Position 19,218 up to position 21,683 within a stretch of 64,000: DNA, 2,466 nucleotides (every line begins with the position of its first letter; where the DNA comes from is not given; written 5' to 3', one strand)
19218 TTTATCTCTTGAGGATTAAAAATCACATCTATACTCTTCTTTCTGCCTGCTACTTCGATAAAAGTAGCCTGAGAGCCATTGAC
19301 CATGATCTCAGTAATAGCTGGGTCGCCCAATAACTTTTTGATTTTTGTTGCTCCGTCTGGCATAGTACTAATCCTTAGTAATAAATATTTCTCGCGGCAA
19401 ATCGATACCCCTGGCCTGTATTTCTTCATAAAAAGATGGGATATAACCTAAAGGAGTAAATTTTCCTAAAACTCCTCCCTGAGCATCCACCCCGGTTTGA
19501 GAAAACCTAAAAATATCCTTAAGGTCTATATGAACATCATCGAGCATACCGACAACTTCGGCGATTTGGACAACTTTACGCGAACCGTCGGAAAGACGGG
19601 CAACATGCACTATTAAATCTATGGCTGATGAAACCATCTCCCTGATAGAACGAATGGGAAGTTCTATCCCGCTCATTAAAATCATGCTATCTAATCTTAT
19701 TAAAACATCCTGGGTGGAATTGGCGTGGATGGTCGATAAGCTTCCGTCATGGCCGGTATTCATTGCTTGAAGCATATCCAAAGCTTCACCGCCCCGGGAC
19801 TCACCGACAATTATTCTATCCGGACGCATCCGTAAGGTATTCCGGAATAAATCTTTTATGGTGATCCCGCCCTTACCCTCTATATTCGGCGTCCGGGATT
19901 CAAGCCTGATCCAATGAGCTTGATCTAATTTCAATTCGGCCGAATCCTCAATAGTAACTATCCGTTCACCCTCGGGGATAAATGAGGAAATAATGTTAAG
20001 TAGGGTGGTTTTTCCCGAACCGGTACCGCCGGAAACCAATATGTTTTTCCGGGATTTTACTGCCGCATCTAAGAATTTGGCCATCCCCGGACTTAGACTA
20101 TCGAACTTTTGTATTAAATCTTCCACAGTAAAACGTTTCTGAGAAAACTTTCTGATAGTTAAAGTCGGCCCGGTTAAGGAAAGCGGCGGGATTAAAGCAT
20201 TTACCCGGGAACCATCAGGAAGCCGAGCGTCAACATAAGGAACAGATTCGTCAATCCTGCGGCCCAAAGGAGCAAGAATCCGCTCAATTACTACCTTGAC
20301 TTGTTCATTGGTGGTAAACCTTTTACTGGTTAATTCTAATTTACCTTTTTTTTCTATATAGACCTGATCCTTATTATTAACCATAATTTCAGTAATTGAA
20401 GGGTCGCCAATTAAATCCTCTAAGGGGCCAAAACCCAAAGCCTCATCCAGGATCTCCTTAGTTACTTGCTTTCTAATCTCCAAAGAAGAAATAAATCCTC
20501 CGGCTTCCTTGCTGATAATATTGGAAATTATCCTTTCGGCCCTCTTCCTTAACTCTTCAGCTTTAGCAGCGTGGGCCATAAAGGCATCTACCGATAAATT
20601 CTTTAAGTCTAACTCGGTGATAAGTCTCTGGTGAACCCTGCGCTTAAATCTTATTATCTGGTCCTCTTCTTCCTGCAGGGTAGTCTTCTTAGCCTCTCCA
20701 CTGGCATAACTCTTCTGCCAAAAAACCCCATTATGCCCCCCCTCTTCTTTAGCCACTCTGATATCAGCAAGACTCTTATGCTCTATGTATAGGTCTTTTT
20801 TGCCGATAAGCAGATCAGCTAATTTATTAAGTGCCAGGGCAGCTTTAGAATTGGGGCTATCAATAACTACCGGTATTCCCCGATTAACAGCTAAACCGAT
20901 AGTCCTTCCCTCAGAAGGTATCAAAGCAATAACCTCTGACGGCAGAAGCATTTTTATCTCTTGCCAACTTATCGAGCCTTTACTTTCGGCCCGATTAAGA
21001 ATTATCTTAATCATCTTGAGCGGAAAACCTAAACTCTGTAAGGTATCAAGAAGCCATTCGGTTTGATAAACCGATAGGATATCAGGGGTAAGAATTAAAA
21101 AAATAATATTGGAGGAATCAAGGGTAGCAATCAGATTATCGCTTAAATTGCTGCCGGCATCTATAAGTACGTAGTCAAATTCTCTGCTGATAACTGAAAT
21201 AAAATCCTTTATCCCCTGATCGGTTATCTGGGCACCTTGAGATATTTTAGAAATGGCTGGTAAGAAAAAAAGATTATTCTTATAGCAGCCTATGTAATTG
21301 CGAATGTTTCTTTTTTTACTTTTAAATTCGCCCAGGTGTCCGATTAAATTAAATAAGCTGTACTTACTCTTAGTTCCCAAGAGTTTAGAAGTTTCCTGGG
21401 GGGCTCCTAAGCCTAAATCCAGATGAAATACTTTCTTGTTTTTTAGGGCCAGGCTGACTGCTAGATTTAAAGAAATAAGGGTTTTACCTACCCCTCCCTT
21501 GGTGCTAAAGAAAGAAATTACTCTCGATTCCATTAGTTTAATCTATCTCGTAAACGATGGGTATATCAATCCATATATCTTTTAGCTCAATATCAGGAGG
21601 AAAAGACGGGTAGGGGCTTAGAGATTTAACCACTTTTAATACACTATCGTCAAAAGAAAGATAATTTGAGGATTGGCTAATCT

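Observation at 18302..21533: CpaE/TadZ-like::CpaF fusion ATPase followed by a second stand-alone CpaF paralogue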

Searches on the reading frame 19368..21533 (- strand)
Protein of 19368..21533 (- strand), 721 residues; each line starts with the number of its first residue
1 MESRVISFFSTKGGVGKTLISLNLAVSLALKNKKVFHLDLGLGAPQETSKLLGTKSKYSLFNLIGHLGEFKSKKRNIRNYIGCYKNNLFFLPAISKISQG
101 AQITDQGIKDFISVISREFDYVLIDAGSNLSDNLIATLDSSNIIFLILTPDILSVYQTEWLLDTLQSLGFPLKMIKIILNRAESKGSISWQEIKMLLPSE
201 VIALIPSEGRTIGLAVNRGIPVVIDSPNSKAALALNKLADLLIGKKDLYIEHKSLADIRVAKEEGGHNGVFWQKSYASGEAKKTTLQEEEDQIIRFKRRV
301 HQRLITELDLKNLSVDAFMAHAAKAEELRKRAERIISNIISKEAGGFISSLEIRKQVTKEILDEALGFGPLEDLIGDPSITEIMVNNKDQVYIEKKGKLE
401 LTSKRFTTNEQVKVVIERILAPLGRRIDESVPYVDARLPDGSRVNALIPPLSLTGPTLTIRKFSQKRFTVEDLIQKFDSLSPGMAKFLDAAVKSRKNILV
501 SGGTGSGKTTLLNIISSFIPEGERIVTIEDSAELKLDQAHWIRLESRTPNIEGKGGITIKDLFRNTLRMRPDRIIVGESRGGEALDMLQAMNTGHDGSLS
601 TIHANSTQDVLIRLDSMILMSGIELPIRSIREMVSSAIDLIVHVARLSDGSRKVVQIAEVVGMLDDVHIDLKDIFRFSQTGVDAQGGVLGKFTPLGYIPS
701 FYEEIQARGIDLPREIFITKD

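Call 4: search_protein_families(library=pfam, proteins=[window:19368-21533:-], max_evalue=0.01)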
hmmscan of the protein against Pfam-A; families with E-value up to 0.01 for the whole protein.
window:19368-21533:- (721 aa): 14 families
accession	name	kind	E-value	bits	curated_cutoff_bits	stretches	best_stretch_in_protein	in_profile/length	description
PF00437.27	T2SSE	-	4.2e-65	220.3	24.9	1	366-650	3-284/370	Type II/IV secretion system protein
PF13614.12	AAA_31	-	1.7e-14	54.6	27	1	4-167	2-166/177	AAA domain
PF01656.29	CbiA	-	5.6e-14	52.6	25.4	1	6-207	1-111/125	CobQ/CobB/MinD/ParA nucleotide binding domain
PF10609.15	ParA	-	6.6e-08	32.7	27.1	1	4-168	4-163/246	NUBPL iron-transfer P-loop NTPase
PF25199.1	nSTAND_NTPase5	-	4e-05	23.9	34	0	485-543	30-91/145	Novel STAND NTPase 5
PF02374.21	ArsA_ATPase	-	4.5e-05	23.2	24.3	1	8-36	5-33/305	Anion-transporting ATPase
PF00005.33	ABC_tran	-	7.4e-05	23.8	25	1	490-538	6-53/137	ABC transporter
PF20720.3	nSTAND3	-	7.9e-05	22.8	27.2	0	492-534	14-57/155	Novel STAND NTPase 3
PF09140.17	MipZ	-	0.00074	19.3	20.7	0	5-42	2-39/262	ATPase MipZ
PF04851.21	ResIII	-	0.00078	19.8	22.5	0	471-535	13-66/164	Type III restriction enzyme, res subunit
PF13555.12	AAA_29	-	0.0051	17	27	0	491-513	18-40/61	P-loop containing region of AAA domain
PF12775.13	AAA_7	-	0.0088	16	25.8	0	486-521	24-60/181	P-loop containing dynein motor region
PF13245.12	AAA_19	-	0.0096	16.5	25.1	0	494-520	10-36/134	AAA domain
PF00270.35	DEAD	-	0.0098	16.1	26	0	492-539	11-62/167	DEAD/DEAH box helicase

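Call 5: search_protein_families(library=ncbifam, proteins=[window:19368-21533:-], max_evalue=0.001)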
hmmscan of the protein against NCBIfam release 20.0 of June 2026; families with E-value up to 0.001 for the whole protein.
window:19368-21533:- (721 aa): 38 families (the best 25 are shown)
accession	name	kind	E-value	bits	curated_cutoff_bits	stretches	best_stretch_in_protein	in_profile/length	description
TIGR03819.1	heli_sec_ATPase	hypoth_equivalog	1e-98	330.7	373.15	1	325-658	10-339/340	TadA family conjugal transfer-associated ATPase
TIGR02788.1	VirB11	equivalog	4.1e-67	226.4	249.95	2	484-657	133-306/308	P-type DNA transfer ATPase VirB11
TIGR02782.1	TrbB_P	equivalog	1.9e-64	217.9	304.55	1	373-665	16-298/303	P-type conjugative transfer ATPase TrbB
NF058587.1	archaellum_moto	equivalog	8.8e-58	196.3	550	1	345-667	124-440/527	archaellum flagellar ATPase motor FlaI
NF010475.0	PRK13900.1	equivalog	3.5e-56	190.7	389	2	485-657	150-322/333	type IV secretion system ATPase VirB11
NF010469.0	PRK13894.1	subfamily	3.7e-56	190.8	508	1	356-666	13-313/320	conjugal transfer ATPase TrbB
NF010407.0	PRK13833.1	subfamily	1.3e-47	162.9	499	1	363-662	15-302/323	conjugal transfer protein TrbB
NF053672.1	bindosome_BasE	exception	2.3e-40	138.8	1000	1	406-677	181-441/512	bindosome assembly system ATPase subunit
NF010425.0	PRK13851.1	equivalog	6.2e-38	130.5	461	2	470-645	139-313/344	type IV secretion system protein VirB11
TIGR01969.1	minD_arch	subfamily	1.6e-28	99.6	201.75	1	4-249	1-237/251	cell division ATPase MinD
TIGR01968.1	minD_bact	equivalog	2.4e-25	89.4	212.9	1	4-252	2-246/261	septum site-determining protein MinD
NF041000.1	ATPase_ComGA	equivalog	5.1e-18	65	300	1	484-618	116-246/267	competence type IV pilus ATPase ComGA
NF007755.0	PRK10436.1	equivalog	2.7e-17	62.6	617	1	484-642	208-350/465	type II secretion system protein GspE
TIGR01420.1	pilT_fam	subfamily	7.1e-15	55.1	319.1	1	381-615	15-240/343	PilT/PilU family type 4a pilus ATPase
TIGR02533.1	type_II_gspE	equivalog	9.8e-14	50.9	630.25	1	487-617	234-359/486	type II secretion system ATPase GspE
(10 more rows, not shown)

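Call 7: find_homologous_proteins(query=window:19368-21533:-, max_evalue=1e-10)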
Query window:19368-21533:- (721 aa): 7995 proteins with E <= 1e-10 among 8000 candidates; the best 120 are listed.
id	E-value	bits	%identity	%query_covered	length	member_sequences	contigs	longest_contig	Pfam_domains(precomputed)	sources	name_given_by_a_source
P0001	0.0e+0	1561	100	100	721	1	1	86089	PF10609.16,PF01656.30,PF00437.27,PF13614.13,PF27713.1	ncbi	ncbi:MAG: ATPase, T2SS/T4P/T4SS family [Candidatus Omnitrophota bacterium]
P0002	0.0e+0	1413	89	100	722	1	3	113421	PF10609.16,PF01656.30,PF00437.27,PF13614.13,PF27713.1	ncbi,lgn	-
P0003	0.0e+0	1314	83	100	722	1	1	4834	PF10609.16,PF01656.30,PF00437.27,PF13614.13,PF25199.2,PF27713.1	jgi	-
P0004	0.0e+0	1313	83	100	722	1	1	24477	PF10609.16,PF01656.30,PF00437.27,PF13614.13,PF02374.22,PF25199.2,PF27713.1,PF20720.4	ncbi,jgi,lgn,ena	-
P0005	0.0e+0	1308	83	100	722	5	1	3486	PF10609.16,PF01656.30,PF00437.27,PF13614.13,PF02374.22,PF27713.1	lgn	-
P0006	0.0e+0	1305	82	100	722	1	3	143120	PF10609.16,PF01656.30,PF00437.27,PF13614.13,PF27713.1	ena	-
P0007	0.0e+0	1287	81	100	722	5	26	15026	PF10609.16,PF01656.30,PF00437.27,PF13614.13,PF25199.2,PF27713.1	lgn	-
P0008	0.0e+0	1285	81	100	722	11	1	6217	PF10609.16,PF01656.30,PF00437.27,PF13614.13,PF02374.22,PF25199.2,PF27713.1,PF20720.4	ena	-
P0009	0.0e+0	1281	81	100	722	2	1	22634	PF10609.16,PF01656.30,PF00437.27,PF13614.13,PF02374.22,PF25199.2,PF27713.1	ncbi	-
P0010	0.0e+0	1278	81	100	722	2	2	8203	PF10609.16,PF01656.30,PF00437.27,PF13614.13,PF02374.22,PF25199.2,PF27713.1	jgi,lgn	-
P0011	0.0e+0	1274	81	100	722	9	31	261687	PF10609.16,PF01656.30,PF00437.27,PF13614.13,PF02374.22,PF27713.1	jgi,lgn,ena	-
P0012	0.0e+0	1214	77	100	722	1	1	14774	PF10609.16,PF01656.30,PF00437.27,PF13614.13,PF27713.1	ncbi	-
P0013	0.0e+0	1208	76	99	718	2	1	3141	PF10609.16,PF01656.30,PF00437.27,PF13614.13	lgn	-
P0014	0.0e+0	1192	-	-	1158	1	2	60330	PF16796.12,PF00437.27,PF13604.13,PF13245.13,PF13555.13,PF13401.13,PF03215.22,PF27713.1,PF13191.13,PF06414.19,PF10412.16,PF00005.34,PF12775.14,PF13476.13,PF13521.13,PF01580.25,PF01078.28,PF25199.2,PF20720.4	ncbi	-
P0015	0.0e+0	1175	74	100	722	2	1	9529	PF10609.16,PF01656.30,PF00437.27,PF13614.13,PF02374.22,PF25199.2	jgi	-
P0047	0.0e+0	1111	70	100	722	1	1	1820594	PF10609.16,PF01656.30,PF00437.27,PF13614.13,PF02374.22,PF04851.22,PF27713.1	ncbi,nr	ncbi:MAG: Flp pilus assembly complex ATPase component TadA [Candidatus Omnitrophota bacterium]|nr:MA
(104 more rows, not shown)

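Call 8: find_encoding_contigs(protein=P0001, flank=10000, max_places=3)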
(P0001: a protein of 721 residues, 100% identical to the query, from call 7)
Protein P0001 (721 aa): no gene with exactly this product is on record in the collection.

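Call 9: find_encoding_contigs(protein=P0047, flank=10000, max_places=2)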
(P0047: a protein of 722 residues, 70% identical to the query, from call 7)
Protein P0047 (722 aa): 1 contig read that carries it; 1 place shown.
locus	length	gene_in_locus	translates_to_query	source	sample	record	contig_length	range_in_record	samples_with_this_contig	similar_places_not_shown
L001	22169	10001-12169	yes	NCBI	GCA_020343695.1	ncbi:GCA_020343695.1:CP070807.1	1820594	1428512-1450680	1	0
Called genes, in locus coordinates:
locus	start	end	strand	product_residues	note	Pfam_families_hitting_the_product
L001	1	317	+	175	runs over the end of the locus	PF10502:Peptidase_S26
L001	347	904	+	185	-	-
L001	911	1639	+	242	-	-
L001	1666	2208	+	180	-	-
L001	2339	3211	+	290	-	PF01937:ARMT1-like_dom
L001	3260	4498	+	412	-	PF01595:CNNM, PF00571:CBS, PF03471:CorC_HlyC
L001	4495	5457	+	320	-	PF01595:CNNM, PF00571:CBS (faint)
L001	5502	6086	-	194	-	PF08745:PIN_5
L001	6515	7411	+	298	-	PF13145:Rotamase_2, PF13616:Rotamase_3, PF00639:Rotamase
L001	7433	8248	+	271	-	PF08666:SAF, PF13144:ChapFlgA (weak), PF16976:RcpC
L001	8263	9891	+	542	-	PF13629:T2SS-T3SS_pil_N, PF00263:Secretin, PF13103:TonB_2, PF03544:TonB_C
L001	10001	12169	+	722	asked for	PF01656:CbiA, PF02374:ArsA_ATPase (faint), PF04851:ResIII (faint), PF10609:ParA, PF13614:AAA_31, PF00437:T2SSE, PF27713:UCP018868 (weak)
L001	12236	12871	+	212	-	PF00437:T2SSE, PF27713:UCP018868 (weak)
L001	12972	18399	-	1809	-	PF10342:Kre9_KNH (faint), PF21471:Reelin_subrepeat-B (faint)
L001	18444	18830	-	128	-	-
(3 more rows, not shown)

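Call 16: find_related_loci(query=window:19368-21533:-, collection=genome_contigs, flank=10000)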
Query window:19368-21533:- (721 aa) in genome_contigs; peptide patterns used: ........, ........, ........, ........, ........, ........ (x = any residue, [..] = any of these).
600 stretches matched a pattern (row limit reached: there are more); 600 encode a relative of the query (tblastn E <= 1e-3); the best 80 are kept; 80 distinct loci.
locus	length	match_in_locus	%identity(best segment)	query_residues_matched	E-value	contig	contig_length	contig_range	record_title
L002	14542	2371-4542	54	3-721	0e+0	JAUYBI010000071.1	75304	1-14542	MAG: Candidatus Omnitrophota bacterium isolate C19_metabat.bin.11_sub C19_k141_9785, whole genome shotgun sequence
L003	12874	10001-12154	49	1-720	0e+0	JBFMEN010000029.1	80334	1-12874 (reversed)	MAG: Candidatus Omnitrophota bacterium isolate MAG246 MAG246_29, whole genome shotgun sequence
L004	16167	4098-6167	43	5-717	0e+0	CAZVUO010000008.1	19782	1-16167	MAG TPA_asm: uncultured bacterium isolate binchicken_co22_256 genome assembly, contig: NODE_2941_length_19782_cov_766.46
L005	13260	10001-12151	44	3-717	1e-179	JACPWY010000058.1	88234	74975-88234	MAG: Deltaproteobacteria bacterium isolate NC_groundwater_823_Pr1_B-0.1um_55_34 Montesol18_Bp1_scaffold_1371387, whole g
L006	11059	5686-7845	43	2-717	1e-178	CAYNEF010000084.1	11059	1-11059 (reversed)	MAG TPA_asm: uncultured Pseudobdellovibrionaceae bacterium isolate SRP278252_co1_294 genome assembly, contig: NODE_10677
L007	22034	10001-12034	47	4-717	5e-175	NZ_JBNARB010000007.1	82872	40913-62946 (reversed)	MAG: Thermovenabulum sp. isolate Kamch4316-2DMB-04 bin21.fa-7, whole genome shotgun sequence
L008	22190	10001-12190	43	4-717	2e-172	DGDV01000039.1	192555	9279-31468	MAG TPA_asm: Firmicutes bacterium UBA3943 UBA3943_contig_1068, whole genome shotgun sequence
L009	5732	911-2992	42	23-720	8e-171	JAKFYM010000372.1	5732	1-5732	MAG: Bdellovibrionales bacterium isolate ND5_Bin_65 ND5_0016777, whole genome shotgun sequence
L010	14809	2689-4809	42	2-717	2e-166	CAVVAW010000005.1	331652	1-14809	MAG: uncultured Actinomycetes bacterium isolate MFD08669.bin.1.88 genome assembly, contig: contig_1592, whole genome sho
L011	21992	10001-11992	42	40-720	6e-166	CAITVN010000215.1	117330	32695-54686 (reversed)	MAG: Oligoflexia bacterium isolate LJ_bin-4497 genome assembly, contig: bin-4497:215/244, whole genome shotgun sequence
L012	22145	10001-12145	42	4-717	1e-165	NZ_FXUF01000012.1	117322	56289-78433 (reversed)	Anoxynatronum buryatiense strain Su22 Ga0139014_112, whole genome shotgun sequence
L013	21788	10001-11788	45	108-718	2e-164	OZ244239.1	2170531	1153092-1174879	MAG: Bdellovibrionales bacterium isolate ac719e0f-63d0-4f99-808b-f8d6c9834670 genome assembly, chromosome: 1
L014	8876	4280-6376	42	3-721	1e-161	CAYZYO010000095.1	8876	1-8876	MAG TPA_asm: uncultured Syntrophomonadaceae bacterium isolate SRP241341_co1_255 genome assembly, contig: NODE_8052_lengt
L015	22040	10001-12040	40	18-717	5e-160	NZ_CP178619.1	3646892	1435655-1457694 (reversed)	Bdellovibrio sp. HCB288 chromosome, complete genome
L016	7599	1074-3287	38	4-717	2e-159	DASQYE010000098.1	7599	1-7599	MAG TPA_asm: Pyrinomonadaceae bacterium isolate SMAG_U11057 k141_54874, whole genome shotgun sequence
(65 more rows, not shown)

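Call 55: find_encoding_contigs(protein=P0014, flank=10000, max_places=1)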
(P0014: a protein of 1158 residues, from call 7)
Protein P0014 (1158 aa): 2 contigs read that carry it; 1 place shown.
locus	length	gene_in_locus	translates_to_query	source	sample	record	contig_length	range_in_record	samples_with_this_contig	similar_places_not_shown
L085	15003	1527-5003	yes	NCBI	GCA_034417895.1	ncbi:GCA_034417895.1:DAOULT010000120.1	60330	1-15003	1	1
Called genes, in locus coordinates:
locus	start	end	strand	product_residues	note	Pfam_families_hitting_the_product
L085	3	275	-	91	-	?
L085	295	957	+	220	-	PF09335:VTT_dom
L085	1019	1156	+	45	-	-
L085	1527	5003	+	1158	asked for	PF00437:T2SSE, PF00005:ABC_tran (faint), PF01078:Mg_chelatase (faint), PF01580:FtsK_SpoIIIE (faint), PF03215:Rad17 (faint), PF27713:UCP018868 (weak), PF00437:T2SSE, PF27713:UCP018868 (weak), +13 more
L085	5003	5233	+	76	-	PF04255:DUF433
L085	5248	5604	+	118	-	PF18480:DUF5615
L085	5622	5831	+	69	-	PF15919:HicB_lk_antitox, PF21748:UPF0150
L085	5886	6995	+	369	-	PF00092:VWA, PF13519:VWA_2 (weak)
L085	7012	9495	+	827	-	PF00092:VWA, PF13519:VWA_2, PF11614:FixG_C (faint)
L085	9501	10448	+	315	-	PF00482:T2SSF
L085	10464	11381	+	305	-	PF00482:T2SSF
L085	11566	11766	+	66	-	-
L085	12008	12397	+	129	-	PF07811:TadE (weak)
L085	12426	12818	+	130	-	-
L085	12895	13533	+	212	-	-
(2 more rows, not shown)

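Call 74: predict_structure(alignment_id=A3)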
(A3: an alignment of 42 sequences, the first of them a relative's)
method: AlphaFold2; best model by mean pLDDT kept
length: 721 residues; sequences in the alignment: 42
mean_pLDDT: 66.8   pTM: 0.42
mean pLDDT of the five models: 66.8, 66.7, 65.0, 64.8, 61.0
residues with pLDDT >= 90: 70; 70-90: 294; 50-70: 194; < 50: 163
segments of 3 or more residues with pLDDT < 50: 209-225, 257-292, 421-436, 446-457, 463-465, 526-534, 540-598
pLDDT, mean of each block of 10 residues (from residue 1): 83 75 87 89 60 71 84 80 82 78 81 88 86 82 88 78 82 87 67 81 74 35 56 86 85 50 34 33 38 57 65 53 66 73 57 65 60 63 58 63 59 53 40 45 46 42 60 86 92 80 71 74 53 49 34 31 32 31 29 40 77 68 63 76 85 91 86 92 82 91 89 87 56
secondary structure, 60 per line:
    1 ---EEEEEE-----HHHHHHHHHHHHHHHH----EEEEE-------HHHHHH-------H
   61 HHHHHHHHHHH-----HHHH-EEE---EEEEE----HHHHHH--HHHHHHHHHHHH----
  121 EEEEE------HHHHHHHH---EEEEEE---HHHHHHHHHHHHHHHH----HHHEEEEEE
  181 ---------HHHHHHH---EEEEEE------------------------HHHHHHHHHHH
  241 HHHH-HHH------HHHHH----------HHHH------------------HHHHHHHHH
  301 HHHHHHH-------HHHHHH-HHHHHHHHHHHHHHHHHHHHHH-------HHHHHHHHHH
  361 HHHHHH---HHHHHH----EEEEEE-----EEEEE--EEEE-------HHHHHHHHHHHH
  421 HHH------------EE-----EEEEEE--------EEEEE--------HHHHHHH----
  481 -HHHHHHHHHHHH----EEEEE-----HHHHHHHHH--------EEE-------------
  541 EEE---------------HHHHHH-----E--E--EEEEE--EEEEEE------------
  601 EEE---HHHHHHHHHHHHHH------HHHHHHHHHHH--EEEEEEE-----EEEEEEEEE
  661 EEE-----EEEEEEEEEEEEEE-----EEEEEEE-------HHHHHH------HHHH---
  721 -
elements in order (helices of 4 or more, strands of 3 or more residues): E4-9 H15-30 E35-39 H47-52 H60-71 H77-80 E82-84 E88-92 H97-102 H105-116 E121-125 H132-139 E143-148 H152-167 E175-180 H190-196 E200-205 H230-244 H255-259 H270-273 H292-307 H315-320 H322-343 H351-366 H370-375 E380-385 E391-395 E398-401 H409-423 E443-448 E457-461 H470-476 H482-493 E498-502 H508-516 E525-527 E541-543 H559-564 E576-580 E583-588 E601-603 H607-620 H627-637 E640-646 E652-663 E669-682 E688-694 H702-707 H714-717
